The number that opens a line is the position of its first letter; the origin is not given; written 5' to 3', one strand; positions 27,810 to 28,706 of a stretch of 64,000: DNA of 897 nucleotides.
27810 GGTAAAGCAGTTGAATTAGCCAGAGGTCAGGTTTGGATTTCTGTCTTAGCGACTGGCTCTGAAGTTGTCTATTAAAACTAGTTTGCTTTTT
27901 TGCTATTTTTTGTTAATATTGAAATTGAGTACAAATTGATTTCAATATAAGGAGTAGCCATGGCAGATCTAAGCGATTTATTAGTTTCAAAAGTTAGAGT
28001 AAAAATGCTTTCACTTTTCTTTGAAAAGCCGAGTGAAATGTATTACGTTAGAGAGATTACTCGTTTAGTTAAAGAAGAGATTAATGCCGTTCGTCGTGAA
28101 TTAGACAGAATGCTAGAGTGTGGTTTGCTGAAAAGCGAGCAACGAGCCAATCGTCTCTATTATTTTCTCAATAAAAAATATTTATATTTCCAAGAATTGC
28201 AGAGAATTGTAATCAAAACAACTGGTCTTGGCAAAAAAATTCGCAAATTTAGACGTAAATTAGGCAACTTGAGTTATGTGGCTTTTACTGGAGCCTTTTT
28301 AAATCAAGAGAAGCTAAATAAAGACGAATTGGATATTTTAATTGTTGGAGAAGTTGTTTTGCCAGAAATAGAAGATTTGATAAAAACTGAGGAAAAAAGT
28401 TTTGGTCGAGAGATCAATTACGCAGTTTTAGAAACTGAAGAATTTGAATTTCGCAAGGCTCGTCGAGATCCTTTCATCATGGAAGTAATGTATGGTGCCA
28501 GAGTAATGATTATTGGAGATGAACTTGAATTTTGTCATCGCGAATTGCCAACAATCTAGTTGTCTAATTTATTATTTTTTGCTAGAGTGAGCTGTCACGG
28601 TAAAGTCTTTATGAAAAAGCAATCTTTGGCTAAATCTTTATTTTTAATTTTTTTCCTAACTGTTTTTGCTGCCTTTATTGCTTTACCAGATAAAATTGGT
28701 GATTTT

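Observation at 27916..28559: Perfect 10-bp palindrome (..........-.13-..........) directly upstream of a wHTH-nucleotidyltransferase fusion gene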

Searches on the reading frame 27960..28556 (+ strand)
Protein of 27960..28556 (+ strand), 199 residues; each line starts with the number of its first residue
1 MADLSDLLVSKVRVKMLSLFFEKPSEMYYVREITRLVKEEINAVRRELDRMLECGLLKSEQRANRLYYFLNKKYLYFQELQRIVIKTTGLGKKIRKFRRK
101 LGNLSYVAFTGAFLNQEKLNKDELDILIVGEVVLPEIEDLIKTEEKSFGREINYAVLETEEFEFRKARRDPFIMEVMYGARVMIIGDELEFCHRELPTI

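Call 3: search_protein_families(library=pfam, proteins=[window:27960-28556:+], max_evalue=1)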
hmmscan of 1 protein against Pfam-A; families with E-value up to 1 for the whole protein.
window:27960-28556:+ (199 aa): 5 families
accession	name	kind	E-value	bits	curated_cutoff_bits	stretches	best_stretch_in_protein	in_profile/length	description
PF24033.1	DUF7342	-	0.00075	19.9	31.6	1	13-86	6-76/150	Family of unknown function (DUF7342)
PF25212.1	HVO_A0114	-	0.03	14.6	27.6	1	27-64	36-73/84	HVO_A0114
PF01022.26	HTH_5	-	0.11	12.8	22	1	11-58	2-46/47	Bacterial regulatory protein, arsR family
PF07848.18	PaaX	-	0.12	13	24.8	1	42-72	38-68/70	PaaX-like protein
PF07381.18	EarA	-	0.23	11.8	22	0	7-44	5-42/90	EarA-like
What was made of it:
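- On Minimal nucleotidyltransferase (MNT, PF01909/PF18765; MntA): The window protein alone gives no Pfam NTase hit (call 3).
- On ArsR/SmtB family repressors: PF01022 at 12.8 bits against a cut-off of 22 (call 3).
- Tried and rejected: The single sequence gives no Pfam NTase hit (call 3).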

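Call 4: search_protein_families(library=ncbifam, proteins=[window:27960-28556:+], max_evalue=1)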
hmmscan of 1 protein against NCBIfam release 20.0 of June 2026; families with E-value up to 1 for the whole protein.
window:27960-28556:+ (199 aa): 2 families
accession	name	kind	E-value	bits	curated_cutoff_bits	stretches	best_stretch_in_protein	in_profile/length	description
NF033788.1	HTH_metalloreg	subfamily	1.7e-05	24.6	55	1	2-73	2-71/77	metalloregulator ArsR/SmtB family transcription factor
NF041413.1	ArsR_Rv2640c_fam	equivalog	0.01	16.2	155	1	8-73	39-104/118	Rv2640c family ArsR-like transcriptional regulator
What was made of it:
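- On ArsR/SmtB family repressors: NF033788 at 24.6 bits against a cut-off of 55 (call 4).
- Closest known: ArsR/SmtB-type winged-helix repressors. Different: All scores are below the curated cut-offs (calls 3, 4).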

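Call 8: find_homologous_proteins(query=window:27960-28556:+)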
Query window:27960-28556:+ (199 aa): 3445 proteins with E <= 0.001 among 3605 candidates; the best 120 are listed.
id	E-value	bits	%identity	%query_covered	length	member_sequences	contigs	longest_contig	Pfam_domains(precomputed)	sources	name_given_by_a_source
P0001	8.7e-121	418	99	100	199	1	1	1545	-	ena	-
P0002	1.6e-117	408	96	100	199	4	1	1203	-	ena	-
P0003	3.0e-113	394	91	100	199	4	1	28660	-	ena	-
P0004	4.1e-113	393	91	100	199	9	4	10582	-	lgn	-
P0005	6.6e-113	393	91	100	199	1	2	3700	-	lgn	-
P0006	7.1e-113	393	91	100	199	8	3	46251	-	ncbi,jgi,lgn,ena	-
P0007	5.5e-112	390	90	100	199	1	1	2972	-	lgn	-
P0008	1.7e-111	388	91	100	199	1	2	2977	-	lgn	-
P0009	1.1e-110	385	89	100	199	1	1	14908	-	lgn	-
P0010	1.3e-110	385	88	100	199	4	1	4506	-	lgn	-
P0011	6.2e-110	383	89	100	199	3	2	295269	-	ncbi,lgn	-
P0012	2.4e-109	381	86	100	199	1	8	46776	-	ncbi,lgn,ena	-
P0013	3.0e-109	381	87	100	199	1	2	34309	-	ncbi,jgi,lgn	jgi:DNA-binding transcriptional ArsR family regulator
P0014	1.8e-108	378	87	100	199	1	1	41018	-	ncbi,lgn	-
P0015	1.8e-108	378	88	100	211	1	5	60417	-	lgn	-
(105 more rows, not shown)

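Call 9: search_solved_structures(query=window:27960-28556:+, max_evalue=10, show_alignments=2)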
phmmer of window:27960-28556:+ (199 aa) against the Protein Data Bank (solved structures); distinct sequences matched with E-value up to 10: 3.
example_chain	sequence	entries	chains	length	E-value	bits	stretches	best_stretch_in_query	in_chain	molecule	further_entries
9e5c_5n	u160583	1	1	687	0.46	13.5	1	54-124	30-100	IC97/Casc1 N-terminal domain-containing protein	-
2m1z_A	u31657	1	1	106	1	12.4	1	90-152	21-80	Lmo0427 protein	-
3cuo_A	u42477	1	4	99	1.4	12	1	28-72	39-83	Uncharacterized HTH-type transcriptional regulator ygaV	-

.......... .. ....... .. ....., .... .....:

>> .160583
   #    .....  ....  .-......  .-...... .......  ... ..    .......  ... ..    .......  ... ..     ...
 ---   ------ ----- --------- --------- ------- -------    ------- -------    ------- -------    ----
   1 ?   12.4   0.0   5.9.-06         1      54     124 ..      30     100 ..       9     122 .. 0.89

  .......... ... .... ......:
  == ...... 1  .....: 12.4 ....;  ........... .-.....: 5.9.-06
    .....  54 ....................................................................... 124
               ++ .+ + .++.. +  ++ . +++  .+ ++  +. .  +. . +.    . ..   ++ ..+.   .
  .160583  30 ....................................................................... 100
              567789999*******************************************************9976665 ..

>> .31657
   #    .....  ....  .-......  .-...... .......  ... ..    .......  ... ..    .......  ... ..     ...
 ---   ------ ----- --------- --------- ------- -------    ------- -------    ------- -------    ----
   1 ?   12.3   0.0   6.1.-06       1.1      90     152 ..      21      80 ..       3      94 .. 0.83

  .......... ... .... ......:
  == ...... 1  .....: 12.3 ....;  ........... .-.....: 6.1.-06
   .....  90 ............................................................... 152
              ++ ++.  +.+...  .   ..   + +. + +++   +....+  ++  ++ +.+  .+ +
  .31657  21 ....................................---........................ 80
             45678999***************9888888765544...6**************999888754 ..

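Call 13: search_solved_structures(query=A1, max_evalue=10, show_alignments=3)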
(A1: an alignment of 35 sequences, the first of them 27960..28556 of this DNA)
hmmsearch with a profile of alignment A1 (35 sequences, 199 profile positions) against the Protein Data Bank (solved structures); distinct sequences matched with E-value up to 10: 1.
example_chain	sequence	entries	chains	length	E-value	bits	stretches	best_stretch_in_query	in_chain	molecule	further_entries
3cuo_A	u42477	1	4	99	1.1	11.9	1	32-72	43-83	Uncharacterized HTH-type transcriptional regulator ygaV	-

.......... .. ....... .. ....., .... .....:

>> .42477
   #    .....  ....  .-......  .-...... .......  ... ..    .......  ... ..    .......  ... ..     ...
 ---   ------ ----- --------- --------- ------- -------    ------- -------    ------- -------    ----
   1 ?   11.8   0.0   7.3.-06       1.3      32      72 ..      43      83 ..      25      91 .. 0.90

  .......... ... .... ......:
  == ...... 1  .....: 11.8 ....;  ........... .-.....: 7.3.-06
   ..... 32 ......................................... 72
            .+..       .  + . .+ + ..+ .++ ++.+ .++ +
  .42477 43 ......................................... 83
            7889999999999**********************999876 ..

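Call 14: find_related_loci(query=A1, collection=genome_contigs, flank=4000)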
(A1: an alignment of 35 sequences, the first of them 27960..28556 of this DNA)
Query A1 (199 aa) in genome_contigs; peptide patterns used: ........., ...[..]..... (x = any residue, [..] = any of these).
600 stretches matched a pattern (row limit reached: there are more); 587 encode a relative of the query (tblastn E <= 1e-3); the best 80 are kept; 80 distinct loci.
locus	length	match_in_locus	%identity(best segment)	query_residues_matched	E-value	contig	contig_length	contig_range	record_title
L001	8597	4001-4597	89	1-199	2e-119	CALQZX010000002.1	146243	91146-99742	MAG: Parcubacteria group bacterium isolate MiH-14oct19-109 genome assembly, contig: MiH-14oct19-C63, whole genome shotgu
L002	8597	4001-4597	86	1-199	4e-117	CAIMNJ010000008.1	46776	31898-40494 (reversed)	uncultured bacterium isolate LaPlata_bin-1529 genome assembly, contig: bin-1529:08/18, whole genome shotgun sequence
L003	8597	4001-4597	87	1-199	2e-116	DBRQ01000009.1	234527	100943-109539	MAG TPA_asm: Candidatus Pacebacteria bacterium UBA1364 UBA1364_contig_680, whole genome shotgun sequence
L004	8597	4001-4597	85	1-199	1e-112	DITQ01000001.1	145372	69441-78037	MAG TPA_asm: Candidatus Pacebacteria bacterium UBA6180 UBA6180_contig_62144, whole genome shotgun sequence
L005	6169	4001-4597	90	1-199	5e-111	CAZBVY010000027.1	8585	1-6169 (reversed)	MAG TPA_asm: uncultured Pseudomonadales bacterium isolate binchicken_co212_140 genome assembly, contig: NODE_10798_lengt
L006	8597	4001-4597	82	1-199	4e-109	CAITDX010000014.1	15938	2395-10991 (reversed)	uncultured bacterium isolate LaPlata_bin-3499 genome assembly, contig: bin-3499:14/85, whole genome shotgun sequence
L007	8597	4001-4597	89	1-199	5e-109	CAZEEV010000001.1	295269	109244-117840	MAG TPA_asm: uncultured Pseudomonadales bacterium isolate SRP294416_co1_79 genome assembly, contig: NODE_5_length_295269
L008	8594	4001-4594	76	1-198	4e-101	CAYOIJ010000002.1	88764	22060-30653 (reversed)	MAG TPA_asm: uncultured Pseudomonadales bacterium isolate binchicken_co45_383 genome assembly, contig: NODE_220_length_8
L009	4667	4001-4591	75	1-197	9e-100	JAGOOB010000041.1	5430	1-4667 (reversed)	Candidatus Woesebacteria bacterium isolate Go_SlDig_bin_357 Go_SlDig_50498_length_5430_cov_8.214030, whole genome shotgu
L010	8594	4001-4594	74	1-198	1e-99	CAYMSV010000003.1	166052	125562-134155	MAG TPA_asm: uncultured Pseudomonadales bacterium isolate SRP241326_co1_55 genome assembly, contig: NODE_142_length_1660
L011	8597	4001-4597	86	1-199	1e-105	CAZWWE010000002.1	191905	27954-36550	MAG TPA_asm: uncultured Pseudomonadales bacterium isolate SRP216815_co1_233 genome assembly, contig: NODE_87_length_1919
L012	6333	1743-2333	73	1-197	5e-95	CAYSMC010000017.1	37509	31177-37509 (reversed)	MAG TPA_asm: uncultured Pseudomonadales bacterium isolate SRP067234_co1_86 genome assembly, contig: k99_564205, whole ge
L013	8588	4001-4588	66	1-196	4e-89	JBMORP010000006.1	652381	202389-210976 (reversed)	MAG: Patescibacteria group bacterium isolate Betzabe_MAG183 MAG183_6, whole genome shotgun sequence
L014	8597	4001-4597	65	1-199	3e-86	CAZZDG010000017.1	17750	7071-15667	MAG TPA_asm: uncultured Pseudomonadales bacterium isolate binchicken_co321_113 genome assembly, contig: NODE_1189_length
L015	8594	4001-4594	72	1-198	1e-85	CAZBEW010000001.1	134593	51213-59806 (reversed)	MAG TPA_asm: uncultured Pseudomonadales bacterium isolate SRP294416_co3_632 genome assembly, contig: NODE_45_length_1345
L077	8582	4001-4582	54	1-193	2e-62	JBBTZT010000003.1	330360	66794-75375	MAG: Patescibacteria group bacterium isolate H41-bin064_1 H41_bin064_1_000000000003, whole genome shotgun sequence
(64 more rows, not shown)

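Call 20: predict_structure(alignment_id=A1)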
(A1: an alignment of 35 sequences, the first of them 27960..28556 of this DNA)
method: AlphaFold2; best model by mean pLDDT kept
length: 199 residues; sequences in the alignment: 35
mean_pLDDT: 70.7   pTM: 0.59
mean pLDDT of the five models: 70.7, 70.0, 68.0, 65.0, 63.0
residues with pLDDT >= 90: 27; 70-90: 87; 50-70: 50; < 50: 35
segments of 3 or more residues with pLDDT < 50: 1-13, 26-33, 196-199
pLDDT, mean of each block of 10 residues (from residue 1): 42 49 49 51 59 63 52 60 76 88 90 78 87 90 86 90 85 78 83 56
secondary structure, 60 per line:
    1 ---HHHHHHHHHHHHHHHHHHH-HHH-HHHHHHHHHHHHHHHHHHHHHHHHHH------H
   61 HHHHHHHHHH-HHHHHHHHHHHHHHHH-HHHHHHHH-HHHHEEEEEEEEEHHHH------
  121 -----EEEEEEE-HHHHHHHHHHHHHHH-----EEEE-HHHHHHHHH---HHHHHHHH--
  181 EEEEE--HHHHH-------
elements in order: H4-22 H28-53 H60-70 H72-87 H89-96 H98-101 E102-110 H111-114 E126-132 H134-148 E154-157 H159-167 H171-178 E181-185 H188-192
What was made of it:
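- Tried and rejected: First structure prediction from a shallow alignment: the wHTH came out poor (pLDDT about 50, call 20).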

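Call 21: search_protein_representatives(alignment_id=A1)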
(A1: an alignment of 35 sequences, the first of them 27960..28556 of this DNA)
Query: 35 sequences, 199 profile positions. Proteins with E-value up to 0.001 (for the whole library): 5259; up to 1e-10: 2160; up to 1e-30: 172. The best 150 are listed.
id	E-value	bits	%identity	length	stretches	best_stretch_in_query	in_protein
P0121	3.3e-83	294.5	-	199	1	1-195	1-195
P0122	1.2e-65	237.1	-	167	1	33-197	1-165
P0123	3.0e-63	229.3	-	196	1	3-192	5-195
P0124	4.1e-58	212.6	-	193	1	1-192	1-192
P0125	1.6e-57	210.6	-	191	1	4-192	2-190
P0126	4.9e-57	209.0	-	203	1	4-193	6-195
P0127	3.0e-56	206.5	-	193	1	1-191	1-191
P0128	2.3e-55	203.6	-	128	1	4-120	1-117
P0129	4.5e-55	202.6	-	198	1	3-191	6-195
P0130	5.6e-55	202.3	-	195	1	4-192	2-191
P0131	5.9e-54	199.0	-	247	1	69-198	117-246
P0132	1.8e-53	197.4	-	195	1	4-191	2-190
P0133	2.4e-52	193.7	-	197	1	4-196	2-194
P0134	5.2e-51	189.4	-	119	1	83-198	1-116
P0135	2.1e-50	187.4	-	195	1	3-192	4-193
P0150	4.4e-45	170.0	-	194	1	4-193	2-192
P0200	2.3e-35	138.3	-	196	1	4-191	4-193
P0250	3.3e-32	128.0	-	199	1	6-192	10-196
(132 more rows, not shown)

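Call 24: search_protein_families(library=pfam, alignment_id=A2, max_evalue=0.01)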
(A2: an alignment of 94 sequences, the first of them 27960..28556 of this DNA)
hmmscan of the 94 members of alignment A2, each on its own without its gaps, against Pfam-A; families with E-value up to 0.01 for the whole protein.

A. member 1, window:27960-28556:+ (199 aa): 1 family
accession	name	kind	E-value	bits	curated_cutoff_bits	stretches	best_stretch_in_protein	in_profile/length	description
PF24033.1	DUF7342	-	0.00075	19.9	31.6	1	13-86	6-76/150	Family of unknown function (DUF7342)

B. families by the number of members that match (of 94 scanned): 33 families (the first 25 are shown)
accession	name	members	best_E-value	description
PF01909.29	NTP_transf_2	35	7.5e-11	Nucleotidyltransferase domain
PF18765.7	Polbeta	32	1.1e-14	Polymerase beta, Nucleotidyltransferase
PF25212.1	HVO_A0114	32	8e-09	HVO_A0114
PF24033.1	DUF7342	18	3.3e-05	Family of unknown function (DUF7342)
PF07848.18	PaaX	13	1.4e-05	PaaX-like protein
PF12840.13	HTH_20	12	5.6e-05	Helix-turn-helix domain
PF07381.18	EarA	11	0.00016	EarA-like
PF01022.26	HTH_5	7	1.4e-05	Bacterial regulatory protein, arsR family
PF25213.1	HVO_A0261_N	4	4.1e-05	HVO_A0261 N-terminal domain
PF01978.25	TrmB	4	0.0052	Sugar-specific transcriptional regulator TrmB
PF12802.13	MarR_2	3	2.9e-07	MarR family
PF22600.2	MTPAP-like_central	3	0.0011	Poly(A) RNA polymerase, mitochondrial-like, central palm domain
PF09339.16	HTH_IclR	2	2.9e-06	IclR helix-turn-helix domain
PF03962.21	Mnd1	2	0.0001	Mnd1 HTH domain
PF08461.16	HTH_12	2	0.00036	Ribonuclease R winged-helix domain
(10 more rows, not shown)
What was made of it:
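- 28263..28535 (+): C-terminal minimal-nucleotidyltransferase-like alpha/beta domain (residues 102-192). PF01909 and PF18765 hits in 35 and 32 of 94 family members (call 24).
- On Minimal nucleotidyltransferase (MNT, PF01909/PF18765; MntA): 35 of 94 relatives hit PF01909 (call 24).
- Of 94 family members, 35 hit PF01909 (best 7.5e-11) and 32 hit PF18765 (best 1.1e-14) (call 24).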

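Call 26: predict_structure(alignment_id=A2)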
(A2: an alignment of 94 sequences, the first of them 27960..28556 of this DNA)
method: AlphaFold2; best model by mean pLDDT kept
length: 199 residues; sequences in the alignment: 94
mean_pLDDT: 93.8   pTM: 0.85
mean pLDDT of the five models: 93.8, 92.6, 92.6, 91.8, 91.2
residues with pLDDT >= 90: 175; 70-90: 20; 50-70: 4; < 50: 0
segments of 3 or more residues with pLDDT < 50: none
pLDDT, mean of each block of 10 residues (from residue 1): 86 96 94 98 98 98 97 96 95 96 97 84 93 97 93 96 95 93 96 77
secondary structure, 60 per line:
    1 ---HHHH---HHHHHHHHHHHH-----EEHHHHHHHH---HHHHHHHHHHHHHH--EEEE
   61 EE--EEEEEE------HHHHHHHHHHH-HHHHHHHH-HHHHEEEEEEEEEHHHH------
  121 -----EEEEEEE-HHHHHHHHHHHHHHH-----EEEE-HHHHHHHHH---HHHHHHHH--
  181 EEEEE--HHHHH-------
elements in order: H4-7 H11-22 H30-37 H41-54 E57-62 E65-70 H77-87 H89-96 H98-101 E102-110 H111-114 E126-132 H134-148 E154-157 H159-167 H171-178 E181-185 H188-192
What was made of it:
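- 27960..28184 (+): N-terminal winged helix-turn-helix (residues 1-75); recognition helix at 41-54 (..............), wing at 57-70. AF2 secondary structure (call 26).
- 28263..28535 (+): AF2 model (call 26).
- On Minimal nucleotidyltransferase (MNT, PF01909/PF18765; MntA): AF2 model, residues 102-192, pLDDT 84-97 per block (call 26).
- On ArsR/SmtB family repressors: AF2 elements H30-37, H41-54, E57-62 and E65-70 (call 26).
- The AF2 model has pLDDT 93.8 and shows a wHTH followed by an NTase alpha/beta domain (call 26). The NTase fold is intact and modelled with high confidence (call 26).
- Tried and rejected: It was replaced by a 94-sequence alignment (call 26).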

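Call 29: fold_search(model_id=the predicted structure, library=pdb)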
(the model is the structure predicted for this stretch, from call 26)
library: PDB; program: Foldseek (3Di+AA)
matches with E <= 10: 1569; with E <= 0.001: 1
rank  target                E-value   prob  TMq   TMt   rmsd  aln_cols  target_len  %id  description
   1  4a6d                  9.3e-04  1.00  0.31  0.19  10.7       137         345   14  Crystal structure of human N-acetylserotonin methyltransferase (ASMT) in complex with SAM (released 2012-11-07)
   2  2qvo                  2.4e-03  1.00  0.35  0.73   3.4        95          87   16  Crystal structure of AF1382 from Archaeoglobus fulgidus (released 2007-09-04)
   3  4ooi_C                2.7e-03  1.00  0.30  0.58   5.4        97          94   15  Reduced HlyU from Vibrio cholerae N16961 (released 2014-12-31)
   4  3vod_B                3.1e-03  1.00  0.38  0.53   6.8       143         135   15  Crystal Structure of mutant MarR C80S from E.coli (released 2013-03-06)
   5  3ov8                  3.3e-03  1.00  0.35  0.70   3.6        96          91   16  Crystal structure of AF1382 from Archaeoglobus fulgidus, High resolution (released 2011-11-16)
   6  5k5q_C                3.3e-03  1.00  0.32  0.65   6.4       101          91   16  Structure of AspA-DNA complex: novel centromere bindng protein-centromere complex (released 2016-06-01)
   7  3vb2_A                3.3e-03  1.00  0.30  0.42   7.5       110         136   19  Crystal Structure of the Reduced Form of MarR from E.coli (released 2013-01-30)
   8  5yi3_E                3.5e-03  1.00  0.36  0.47   4.1       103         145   19  Structure of Lactococcus lactis ZitR, C30S mutant in complex with DNA (released 2017-12-06)
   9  6o8k                  3.7e-03  1.00  0.34  0.66   3.0        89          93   19  Crystal Structure of apo and reduced Sulfide-responsive transcriptional repressor (SqrR) from Rhodobacter capsulatus. (released 2020-04-01)
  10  3r0a_B                3.7e-03  1.00  0.32  0.51   9.8        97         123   16  Possible transcriptional regulator from Methanosarcina mazei Go1 (gi 21227196) (released 2011-03-23)
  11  5yhx_N                3.7e-03  1.00  0.37  0.48   4.5       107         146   20  Structure of Lactococcus lactis ZitR, wild type (released 2017-12-06)
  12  6kf4_G                3.7e-03  0.97  0.27  0.32  18.4       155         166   15  Cryo-EM structure of Thermococcus kodakarensis RNA polymerase (released 2020-07-01)
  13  4k2e_A                3.9e-03  1.00  0.30  0.59   5.4        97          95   15  HlyU from Vibrio cholerae N16961 (released 2014-04-30)
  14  2nyx_B                3.9e-03  1.00  0.37  0.48   3.5       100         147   14  Crystal structure of RV1404 from Mycobacterium tuberculosis (released 2006-12-05)
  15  9e6a_D                3.9e-03  0.99  0.32  0.26  10.7       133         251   19  Pseudomonas putida KT2440 IclR-type transcription factor (PP_2609) (released 2025-11-12)
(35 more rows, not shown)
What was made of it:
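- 27960..28184 (+): Foldseek hits to AF1382, HlyU, SqrR, MarR and AspA (call 29).
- On Minimal nucleotidyltransferase (MNT, PF01909/PF18765; MntA): Foldseek hit to MntA 6m6u_F (call 29).
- On ArsR/SmtB family repressors: Foldseek hits to HlyU, SqrR, AF1382 and BigR (call 29).
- Foldseek finds ArsR/MarR-type regulators and MntA (call 29).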
